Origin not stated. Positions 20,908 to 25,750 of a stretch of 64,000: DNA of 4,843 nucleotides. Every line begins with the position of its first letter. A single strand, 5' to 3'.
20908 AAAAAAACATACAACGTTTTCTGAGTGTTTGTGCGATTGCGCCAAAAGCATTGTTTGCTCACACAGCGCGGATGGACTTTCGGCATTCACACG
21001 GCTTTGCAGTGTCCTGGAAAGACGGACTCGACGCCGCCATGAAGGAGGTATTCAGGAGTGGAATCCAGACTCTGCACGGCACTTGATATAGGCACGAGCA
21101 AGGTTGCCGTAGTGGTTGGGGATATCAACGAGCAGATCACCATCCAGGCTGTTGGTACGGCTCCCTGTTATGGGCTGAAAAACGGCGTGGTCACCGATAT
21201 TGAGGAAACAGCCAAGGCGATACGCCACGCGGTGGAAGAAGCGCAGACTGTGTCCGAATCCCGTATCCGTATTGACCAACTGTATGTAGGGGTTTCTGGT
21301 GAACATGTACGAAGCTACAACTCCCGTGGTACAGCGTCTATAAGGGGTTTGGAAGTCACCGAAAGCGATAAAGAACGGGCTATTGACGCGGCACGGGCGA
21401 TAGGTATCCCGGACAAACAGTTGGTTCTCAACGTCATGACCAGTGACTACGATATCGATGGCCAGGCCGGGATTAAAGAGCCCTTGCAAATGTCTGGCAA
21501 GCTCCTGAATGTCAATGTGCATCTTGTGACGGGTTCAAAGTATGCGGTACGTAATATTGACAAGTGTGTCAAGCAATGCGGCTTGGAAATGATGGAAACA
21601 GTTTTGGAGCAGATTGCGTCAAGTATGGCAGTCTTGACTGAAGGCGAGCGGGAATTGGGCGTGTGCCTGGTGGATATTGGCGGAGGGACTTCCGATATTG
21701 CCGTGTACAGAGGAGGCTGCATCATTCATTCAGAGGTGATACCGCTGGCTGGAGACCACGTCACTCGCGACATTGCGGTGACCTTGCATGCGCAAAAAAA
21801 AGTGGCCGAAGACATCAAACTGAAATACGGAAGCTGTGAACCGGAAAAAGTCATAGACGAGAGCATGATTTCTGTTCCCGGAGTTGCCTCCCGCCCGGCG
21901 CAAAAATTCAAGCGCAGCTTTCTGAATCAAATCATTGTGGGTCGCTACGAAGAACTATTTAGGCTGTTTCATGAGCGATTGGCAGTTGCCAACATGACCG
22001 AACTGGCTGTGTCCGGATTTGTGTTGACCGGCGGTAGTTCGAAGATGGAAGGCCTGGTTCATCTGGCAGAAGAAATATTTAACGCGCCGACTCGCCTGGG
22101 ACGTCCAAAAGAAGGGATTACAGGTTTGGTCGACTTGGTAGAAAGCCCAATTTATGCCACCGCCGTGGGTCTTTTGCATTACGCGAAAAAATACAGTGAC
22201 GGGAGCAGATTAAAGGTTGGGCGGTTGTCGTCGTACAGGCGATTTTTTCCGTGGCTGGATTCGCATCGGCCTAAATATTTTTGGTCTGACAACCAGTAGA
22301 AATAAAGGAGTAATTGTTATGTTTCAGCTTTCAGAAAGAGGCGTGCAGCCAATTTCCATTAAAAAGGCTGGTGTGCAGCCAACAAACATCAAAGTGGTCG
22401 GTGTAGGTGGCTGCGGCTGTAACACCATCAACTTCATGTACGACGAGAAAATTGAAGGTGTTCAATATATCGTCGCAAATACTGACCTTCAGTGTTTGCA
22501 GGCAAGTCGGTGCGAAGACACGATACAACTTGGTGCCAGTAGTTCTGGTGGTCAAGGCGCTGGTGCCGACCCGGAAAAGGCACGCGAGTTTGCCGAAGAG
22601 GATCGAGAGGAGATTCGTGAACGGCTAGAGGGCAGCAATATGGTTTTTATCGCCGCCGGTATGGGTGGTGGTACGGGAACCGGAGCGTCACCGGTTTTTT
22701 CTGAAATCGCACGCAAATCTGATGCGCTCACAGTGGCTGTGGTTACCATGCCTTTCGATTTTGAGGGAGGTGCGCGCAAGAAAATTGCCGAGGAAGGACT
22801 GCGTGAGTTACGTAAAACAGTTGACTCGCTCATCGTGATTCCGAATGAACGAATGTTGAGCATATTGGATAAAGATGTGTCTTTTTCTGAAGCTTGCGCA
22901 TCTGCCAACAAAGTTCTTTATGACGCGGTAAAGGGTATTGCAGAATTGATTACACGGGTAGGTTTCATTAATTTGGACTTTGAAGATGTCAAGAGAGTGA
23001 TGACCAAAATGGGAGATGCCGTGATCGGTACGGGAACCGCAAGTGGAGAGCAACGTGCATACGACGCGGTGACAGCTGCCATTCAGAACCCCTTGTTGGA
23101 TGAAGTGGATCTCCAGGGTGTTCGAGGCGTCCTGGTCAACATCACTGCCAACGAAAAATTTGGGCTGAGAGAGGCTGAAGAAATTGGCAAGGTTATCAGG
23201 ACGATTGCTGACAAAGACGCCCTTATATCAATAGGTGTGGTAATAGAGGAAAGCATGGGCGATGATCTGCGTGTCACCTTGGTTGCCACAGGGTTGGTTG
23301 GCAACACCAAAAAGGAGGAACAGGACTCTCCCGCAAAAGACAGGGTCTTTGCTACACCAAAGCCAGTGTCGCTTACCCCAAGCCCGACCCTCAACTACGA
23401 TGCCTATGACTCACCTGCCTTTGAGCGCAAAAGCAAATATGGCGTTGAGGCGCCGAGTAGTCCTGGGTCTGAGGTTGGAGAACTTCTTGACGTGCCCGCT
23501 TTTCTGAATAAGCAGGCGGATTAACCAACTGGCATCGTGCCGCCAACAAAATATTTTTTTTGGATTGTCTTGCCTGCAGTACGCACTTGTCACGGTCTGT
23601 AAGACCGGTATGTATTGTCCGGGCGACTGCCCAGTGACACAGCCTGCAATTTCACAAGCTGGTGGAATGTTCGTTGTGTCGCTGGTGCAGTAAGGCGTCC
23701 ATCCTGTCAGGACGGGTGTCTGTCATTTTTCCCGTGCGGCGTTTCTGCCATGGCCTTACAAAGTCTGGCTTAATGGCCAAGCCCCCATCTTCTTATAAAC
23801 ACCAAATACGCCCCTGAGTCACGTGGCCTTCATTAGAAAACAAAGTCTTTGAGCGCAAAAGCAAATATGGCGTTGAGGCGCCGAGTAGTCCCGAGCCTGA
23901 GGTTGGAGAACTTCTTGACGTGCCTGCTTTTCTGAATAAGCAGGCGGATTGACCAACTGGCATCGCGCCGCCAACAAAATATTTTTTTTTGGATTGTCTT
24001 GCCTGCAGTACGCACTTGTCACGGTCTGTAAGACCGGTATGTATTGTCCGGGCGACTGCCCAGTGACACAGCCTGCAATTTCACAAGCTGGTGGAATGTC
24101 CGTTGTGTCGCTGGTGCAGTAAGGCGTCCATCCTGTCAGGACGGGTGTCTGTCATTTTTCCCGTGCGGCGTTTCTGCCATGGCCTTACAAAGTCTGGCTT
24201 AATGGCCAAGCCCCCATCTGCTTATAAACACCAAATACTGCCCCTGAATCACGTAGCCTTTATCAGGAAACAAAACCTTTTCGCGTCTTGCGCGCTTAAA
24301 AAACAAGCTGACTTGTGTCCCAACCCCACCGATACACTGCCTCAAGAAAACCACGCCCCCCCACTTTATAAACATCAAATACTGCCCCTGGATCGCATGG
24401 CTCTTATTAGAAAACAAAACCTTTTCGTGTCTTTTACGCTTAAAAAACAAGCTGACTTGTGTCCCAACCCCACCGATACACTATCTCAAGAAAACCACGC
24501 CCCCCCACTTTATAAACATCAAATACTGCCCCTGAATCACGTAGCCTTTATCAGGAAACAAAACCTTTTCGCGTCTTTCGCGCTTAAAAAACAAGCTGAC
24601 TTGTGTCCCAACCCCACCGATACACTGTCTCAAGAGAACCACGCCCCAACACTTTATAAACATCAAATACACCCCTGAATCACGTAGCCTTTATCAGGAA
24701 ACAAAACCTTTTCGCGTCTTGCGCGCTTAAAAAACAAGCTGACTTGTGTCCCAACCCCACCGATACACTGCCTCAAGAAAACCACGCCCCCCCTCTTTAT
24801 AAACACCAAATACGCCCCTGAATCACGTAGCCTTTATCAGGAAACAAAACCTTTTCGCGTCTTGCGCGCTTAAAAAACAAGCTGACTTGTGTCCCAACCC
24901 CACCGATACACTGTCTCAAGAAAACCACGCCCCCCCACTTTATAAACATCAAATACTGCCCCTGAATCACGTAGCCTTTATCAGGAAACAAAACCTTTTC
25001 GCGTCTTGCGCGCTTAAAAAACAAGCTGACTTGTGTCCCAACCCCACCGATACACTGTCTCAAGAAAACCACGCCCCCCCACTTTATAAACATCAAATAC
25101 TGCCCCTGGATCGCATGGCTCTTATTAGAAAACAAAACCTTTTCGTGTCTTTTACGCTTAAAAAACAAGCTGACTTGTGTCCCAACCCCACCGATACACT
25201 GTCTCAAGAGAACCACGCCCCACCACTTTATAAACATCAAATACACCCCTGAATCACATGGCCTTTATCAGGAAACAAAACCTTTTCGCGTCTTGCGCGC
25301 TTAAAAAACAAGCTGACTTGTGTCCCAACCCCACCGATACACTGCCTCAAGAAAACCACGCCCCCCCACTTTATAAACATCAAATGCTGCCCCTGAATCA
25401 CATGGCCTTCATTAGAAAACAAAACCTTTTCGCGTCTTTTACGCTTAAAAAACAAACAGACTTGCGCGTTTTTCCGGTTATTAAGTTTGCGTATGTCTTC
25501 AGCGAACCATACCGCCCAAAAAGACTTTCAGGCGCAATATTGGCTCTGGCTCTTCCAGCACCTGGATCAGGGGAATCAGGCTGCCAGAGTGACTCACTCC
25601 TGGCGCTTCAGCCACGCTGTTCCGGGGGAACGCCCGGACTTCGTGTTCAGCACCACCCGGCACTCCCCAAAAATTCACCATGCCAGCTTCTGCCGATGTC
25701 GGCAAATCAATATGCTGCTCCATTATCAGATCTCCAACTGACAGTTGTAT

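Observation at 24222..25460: Array of about 8.6 copies of a 143/144-bp tandem repeat between ftsZ and the giant gene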

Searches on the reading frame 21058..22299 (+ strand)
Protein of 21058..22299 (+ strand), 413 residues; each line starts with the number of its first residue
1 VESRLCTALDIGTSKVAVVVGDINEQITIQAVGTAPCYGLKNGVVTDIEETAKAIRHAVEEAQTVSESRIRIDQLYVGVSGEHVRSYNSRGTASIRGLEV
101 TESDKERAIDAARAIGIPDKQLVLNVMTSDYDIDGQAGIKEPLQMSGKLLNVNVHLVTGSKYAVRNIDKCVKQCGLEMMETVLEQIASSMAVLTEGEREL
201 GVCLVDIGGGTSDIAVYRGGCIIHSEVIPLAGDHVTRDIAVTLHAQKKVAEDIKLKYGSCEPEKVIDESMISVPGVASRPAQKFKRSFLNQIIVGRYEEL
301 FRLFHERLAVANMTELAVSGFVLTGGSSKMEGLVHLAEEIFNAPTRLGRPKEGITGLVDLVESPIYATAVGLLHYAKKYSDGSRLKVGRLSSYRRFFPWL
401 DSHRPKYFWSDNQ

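Call 12: search_protein_families(library=pfam, proteins=[window:21058-22299:+])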
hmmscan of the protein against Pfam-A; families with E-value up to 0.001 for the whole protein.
window:21058-22299:+ (413 aa): 5 families
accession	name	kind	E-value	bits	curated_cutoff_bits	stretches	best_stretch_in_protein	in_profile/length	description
PF14450.12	FtsA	-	3.7e-44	150.6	31.8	2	203-371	1-127/127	Cell division protein FtsA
PF02491.25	SHS2_FTSA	-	1.1e-21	77.3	25.4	1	81-158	1-79/79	SHS2 domain inserted in FTSA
PF06723.19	MreB_Mbl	-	2.1e-13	50.3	27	1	165-347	110-303/327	MreB/Mbl protein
PF11104.14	PilM_2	-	0.00035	20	27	0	185-256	159-236/340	Type IV pilus assembly protein PilM;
PF08841.16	DDR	-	0.00075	19.1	24.6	0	175-254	108-188/328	Diol dehydratase reactivase ATPase-like domain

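Call 72: find_encoding_contigs(protein=window:21058-22299:+, flank=10000, max_places=6)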
Protein window:21058-22299:+ (413 aa): no gene with exactly this product is on record in the collection.

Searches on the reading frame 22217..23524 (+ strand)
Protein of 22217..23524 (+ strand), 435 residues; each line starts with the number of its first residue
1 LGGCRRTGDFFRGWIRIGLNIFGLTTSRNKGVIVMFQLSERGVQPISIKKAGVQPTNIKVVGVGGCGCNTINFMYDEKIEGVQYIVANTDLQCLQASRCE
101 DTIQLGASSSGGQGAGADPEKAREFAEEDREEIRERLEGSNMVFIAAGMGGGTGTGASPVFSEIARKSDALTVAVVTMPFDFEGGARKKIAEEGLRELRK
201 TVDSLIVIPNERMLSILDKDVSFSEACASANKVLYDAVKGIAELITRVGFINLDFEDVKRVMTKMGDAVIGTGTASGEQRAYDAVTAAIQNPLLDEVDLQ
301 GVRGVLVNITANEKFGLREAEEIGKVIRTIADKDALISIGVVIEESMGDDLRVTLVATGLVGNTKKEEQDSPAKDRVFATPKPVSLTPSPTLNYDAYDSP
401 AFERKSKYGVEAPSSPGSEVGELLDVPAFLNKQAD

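Call 12: search_protein_families(library=pfam, proteins=[window:22217-23524:+])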
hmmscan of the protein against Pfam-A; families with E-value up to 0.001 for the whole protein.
window:22217-23524:+ (435 aa): 2 families
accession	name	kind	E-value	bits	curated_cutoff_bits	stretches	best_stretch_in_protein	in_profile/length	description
PF00091.31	Tubulin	-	1.9e-49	169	33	1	57-217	1-189/190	Tubulin/FtsZ family, GTPase domain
PF12327.13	FtsZ_C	-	4.4e-28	97.9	27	1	266-360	1-94/95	FtsZ family, C-terminal domain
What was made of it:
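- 22319..23524 (+): ftsZ, last gene of the dcw cluster. The likely start is the ATG at 22319. Pfam Tubulin 1.9e-49 and FtsZ_C 4.4e-28 (call 12).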

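Call 15: find_encoding_contigs(protein=window:22319-23524:+, flank=10000, max_places=10)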
Protein window:22319-23524:+ (401 aa): no gene with exactly this product is on record in the collection.

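Call 17: find_related_loci(query=window:22319-23524:+, collection=genome_contigs, flank=10000)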
Query window:22319-23524:+ (401 aa) in genome_contigs; peptide patterns used: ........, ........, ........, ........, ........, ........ (x = any residue, [..] = any of these).
167 stretches matched a pattern; 72 encode a relative of the query (tblastn E <= 1e-3); 72 distinct loci.
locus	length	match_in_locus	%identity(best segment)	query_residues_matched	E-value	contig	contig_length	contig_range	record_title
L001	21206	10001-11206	78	1-401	0e+0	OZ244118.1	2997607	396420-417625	MAG: uncultured candidatus Porisulfidus sp. isolate f8cba6c3-7e1b-4da5-9e71-6b9c0636047c genome assembly, chromosome: 1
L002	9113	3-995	47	24-356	1e-76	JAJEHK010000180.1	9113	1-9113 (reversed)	MAG: Alphaproteobacteria bacterium isolate p16x60bins.4 k141_769054, whole genome shotgun sequence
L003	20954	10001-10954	48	24-343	9e-77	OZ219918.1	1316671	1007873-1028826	MAG: Alphaproteobacteria bacterium isolate 577a58ff-f287-4036-b764-1fe737d1fd49 genome assembly, chromosome: 2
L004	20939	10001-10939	48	24-338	4e-76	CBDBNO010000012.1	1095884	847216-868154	MAG: Alphaproteobacteria bacterium isolate 3b2a6145-dd22-4f5c-8966-122b708bad15 genome assembly, contig: contig_12, whol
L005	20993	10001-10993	47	24-356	2e-76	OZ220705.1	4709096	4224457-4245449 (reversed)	MAG: Alphaproteobacteria bacterium isolate 2b4cf96f-57fc-4783-9a40-8293addbc307 genome assembly, chromosome: 1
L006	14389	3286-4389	42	24-371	3e-76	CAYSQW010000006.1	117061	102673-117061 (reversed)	MAG TPA_asm: uncultured Eubacteriales bacterium isolate binchicken_co334_31 genome assembly, contig: NODE_182_length_117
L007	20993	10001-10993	46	24-356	9e-76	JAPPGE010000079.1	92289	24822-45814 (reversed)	MAG: bacterium isolate RHO1_bin_48 NODE_551_length_92289_cov_10.532689, whole genome shotgun sequence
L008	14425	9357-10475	41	14-398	3e-75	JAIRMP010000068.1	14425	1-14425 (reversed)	MAG: Spirochaetaceae bacterium isolate Cd354_bin111 k119_908454, whole genome shotgun sequence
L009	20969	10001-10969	47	24-348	4e-75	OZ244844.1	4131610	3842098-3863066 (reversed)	MAG: Alphaproteobacteria bacterium isolate d5e27bab-34fd-41d3-b671-866094b33863 genome assembly, chromosome: 1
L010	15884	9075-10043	47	24-348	4e-75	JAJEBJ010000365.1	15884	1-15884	MAG: Alphaproteobacteria bacterium isolate jk18x9bins.14 k141_370071, whole genome shotgun sequence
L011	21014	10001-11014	45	24-350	2e-74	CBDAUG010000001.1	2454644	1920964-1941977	MAG: Alphaproteobacteria bacterium isolate 85bc8abf-2a0b-40a6-bf12-b11200afe27e genome assembly, contig: contig_1, whole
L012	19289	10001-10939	46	14-326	6e-73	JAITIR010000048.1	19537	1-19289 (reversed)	MAG: Spirochaetaceae bacterium isolate Pcl387_bin125 k119_1665982, whole genome shotgun sequence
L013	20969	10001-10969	47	24-348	1e-72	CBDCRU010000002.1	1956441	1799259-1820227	MAG: Alphaproteobacteria bacterium isolate 004192cc-7be1-4318-a486-98437b1b10df genome assembly, contig: contig_2, whole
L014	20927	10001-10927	45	19-326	2e-72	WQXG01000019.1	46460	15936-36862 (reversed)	MAG: Treponema sp. isolate Emb289P3bin141 Ga0123356_10000449, whole genome shotgun sequence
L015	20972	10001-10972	46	24-347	2e-72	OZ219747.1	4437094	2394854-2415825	MAG: Alphaproteobacteria bacterium isolate aa463369-b140-4e10-bdcd-729ab9309ae6 genome assembly, chromosome: 2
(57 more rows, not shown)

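Call 27: find_homologous_proteins(query=window:22319-23524:+, max_evalue=1e-100)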
Query window:22319-23524:+ (401 aa): 15 proteins with E <= 1e-100 among 8000 candidates.
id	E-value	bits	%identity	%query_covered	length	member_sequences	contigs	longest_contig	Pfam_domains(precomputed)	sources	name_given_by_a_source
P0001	7.3e-256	866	100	100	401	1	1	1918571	PF00091.32,PF12327.14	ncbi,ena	-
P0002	3.1e-197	673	78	100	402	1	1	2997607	PF00091.32,PF12327.14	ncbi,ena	-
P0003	5.2e-156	538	66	96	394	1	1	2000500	PF00091.32,PF12327.14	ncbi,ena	-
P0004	6.0e-104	366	48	96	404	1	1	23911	PF00091.32,PF12327.14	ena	-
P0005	8.8e-104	366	52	95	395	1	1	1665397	PF00091.32,PF12327.14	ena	-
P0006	3.5e-102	361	49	92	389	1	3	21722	PF00091.32,PF12327.14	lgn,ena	-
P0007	3.7e-102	360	50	92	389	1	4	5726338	PF00091.32,PF12327.14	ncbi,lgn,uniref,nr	ncbi:MAG: cell division protein FtsZ [Thiocapsa sp.]|uniref:cell division protein FtsZ n=1 Tax=Thioc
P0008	3.7e-102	360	49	92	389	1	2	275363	PF00091.32,PF12327.14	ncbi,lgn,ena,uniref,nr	ncbi:cell division protein FtsZ [Thiocapsa roseopersicina]|uniref:Cell division protein FtsZ n=1 Tax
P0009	6.3e-102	360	49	92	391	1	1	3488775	PF00091.32,PF12327.14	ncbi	-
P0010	6.9e-102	360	51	92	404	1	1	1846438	PF00091.32,PF12327.14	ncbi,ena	-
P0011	2.0e-101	358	51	95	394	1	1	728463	PF00091.32,PF12327.14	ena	-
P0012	2.2e-101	358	49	92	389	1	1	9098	PF00091.32,PF12327.14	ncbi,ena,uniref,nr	ncbi:cell division protein FtsZ [Thiocapsa sp.]|uniref:cell division protein FtsZ n=1 Tax=Thiocapsa 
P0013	4.2e-101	357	48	97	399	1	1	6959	PF00091.32,PF12327.14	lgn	-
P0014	5.0e-101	357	50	92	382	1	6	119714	PF00091.32,PF12327.14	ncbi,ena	-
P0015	6.3e-101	356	50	92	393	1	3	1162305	PF00091.32,PF12327.14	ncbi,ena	-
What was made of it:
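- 22319..23524 (+): It is 100% identical to P0001 and 78% to the L001 homologue (calls 17, 27).
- On Intergenic minisatellite / VNTR (Wolbachia VNTR-141 type): Only one genome of this species is known (call 27).
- The source appears to be a metagenome-assembled contig of 1.9 Mb (call 27).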

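Call 28: find_encoding_contigs(protein=P0001, flank=10000, max_places=5)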
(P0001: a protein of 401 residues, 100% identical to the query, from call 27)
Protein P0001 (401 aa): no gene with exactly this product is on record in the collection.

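Call 29: find_encoding_contigs(protein=P0003, flank=10000, max_places=5)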
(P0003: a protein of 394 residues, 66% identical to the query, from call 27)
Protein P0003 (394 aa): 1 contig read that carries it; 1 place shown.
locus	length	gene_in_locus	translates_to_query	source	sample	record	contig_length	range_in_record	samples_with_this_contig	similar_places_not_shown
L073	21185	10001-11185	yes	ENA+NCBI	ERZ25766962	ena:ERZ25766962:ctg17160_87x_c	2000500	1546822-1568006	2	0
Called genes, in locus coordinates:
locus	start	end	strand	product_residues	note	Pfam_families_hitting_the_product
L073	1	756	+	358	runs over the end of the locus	PF00953:Glycos_transf_4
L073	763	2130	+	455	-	PF21799:MurD-like_N, PF08245:Mur_ligase_M, PF02875:Mur_ligase_C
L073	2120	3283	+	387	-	PF01098:FTSW_RODA_SPOVE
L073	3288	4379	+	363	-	PF03033:Glyco_transf_28, PF13579:Glyco_trans_4_4 (weak), PF04101:Glyco_tran_28_C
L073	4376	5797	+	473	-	PF01225:Mur_ligase, PF08245:Mur_ligase_M, PF02875:Mur_ligase_C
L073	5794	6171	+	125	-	-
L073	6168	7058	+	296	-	PF01565:FAD_binding_4, PF02873:MurB_C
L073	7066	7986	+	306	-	PF01820:Dala_Dala_lig_N, PF07478:Dala_Dala_lig_C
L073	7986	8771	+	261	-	PF08478:POTRA_1, PF03799:FtsQ_DivIB_C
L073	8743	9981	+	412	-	PF11104:PilM_2 (faint), PF02491:SHS2_FTSA, PF06723:MreB_Mbl, PF14450:FtsA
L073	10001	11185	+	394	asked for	PF00091:Tubulin, PF12327:FtsZ_C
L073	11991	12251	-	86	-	-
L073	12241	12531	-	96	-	-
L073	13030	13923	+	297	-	PF13683:rve_3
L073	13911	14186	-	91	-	-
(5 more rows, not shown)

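Call 51: list_cluster_members(proteins=[P0001, P0003])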
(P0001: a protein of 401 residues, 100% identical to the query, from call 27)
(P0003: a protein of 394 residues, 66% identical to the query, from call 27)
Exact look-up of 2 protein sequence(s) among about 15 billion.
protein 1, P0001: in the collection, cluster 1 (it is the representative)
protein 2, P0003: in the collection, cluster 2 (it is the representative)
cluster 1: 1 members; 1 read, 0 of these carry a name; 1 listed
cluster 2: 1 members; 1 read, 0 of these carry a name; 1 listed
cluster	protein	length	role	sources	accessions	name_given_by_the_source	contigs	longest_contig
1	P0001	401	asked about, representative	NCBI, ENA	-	-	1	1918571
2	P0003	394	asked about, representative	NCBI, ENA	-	-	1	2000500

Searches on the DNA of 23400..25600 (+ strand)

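Call 44: search_rna_families(source=window, start=23400, end=25600, threshold=evalue, max_evalue=10)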
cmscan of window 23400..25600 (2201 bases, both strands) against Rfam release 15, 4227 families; matches with E-value up to 10: 2.
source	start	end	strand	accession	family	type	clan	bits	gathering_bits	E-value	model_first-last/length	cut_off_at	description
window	24055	24120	+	RF03809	mir-1203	Gene; miRNA;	-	22.5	100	1.2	1-84/84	no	mir-1203 microRNA precursor family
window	23626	23691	+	RF03809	mir-1203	Gene; miRNA;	-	22.2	100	1.3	1-84/84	no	mir-1203 microRNA precursor family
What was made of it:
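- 23525..23792 (+): Conserved, probably structured ftsZ 3' region. It is not part of the 144-bp array but is part of the duplicated block. No Rfam hit (call 44).
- On Known RNA family (Rfam 15): With E up to 10, the only matches are two chance miRNA hits outside the array (call 44).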

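Call 52: search_dna_similar(query=window:24797-25227:+, collection=plasmids, mode=distant, max_evalue=0.01, max_rows=10)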
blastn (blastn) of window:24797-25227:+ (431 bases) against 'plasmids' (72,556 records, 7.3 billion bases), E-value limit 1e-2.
No match.
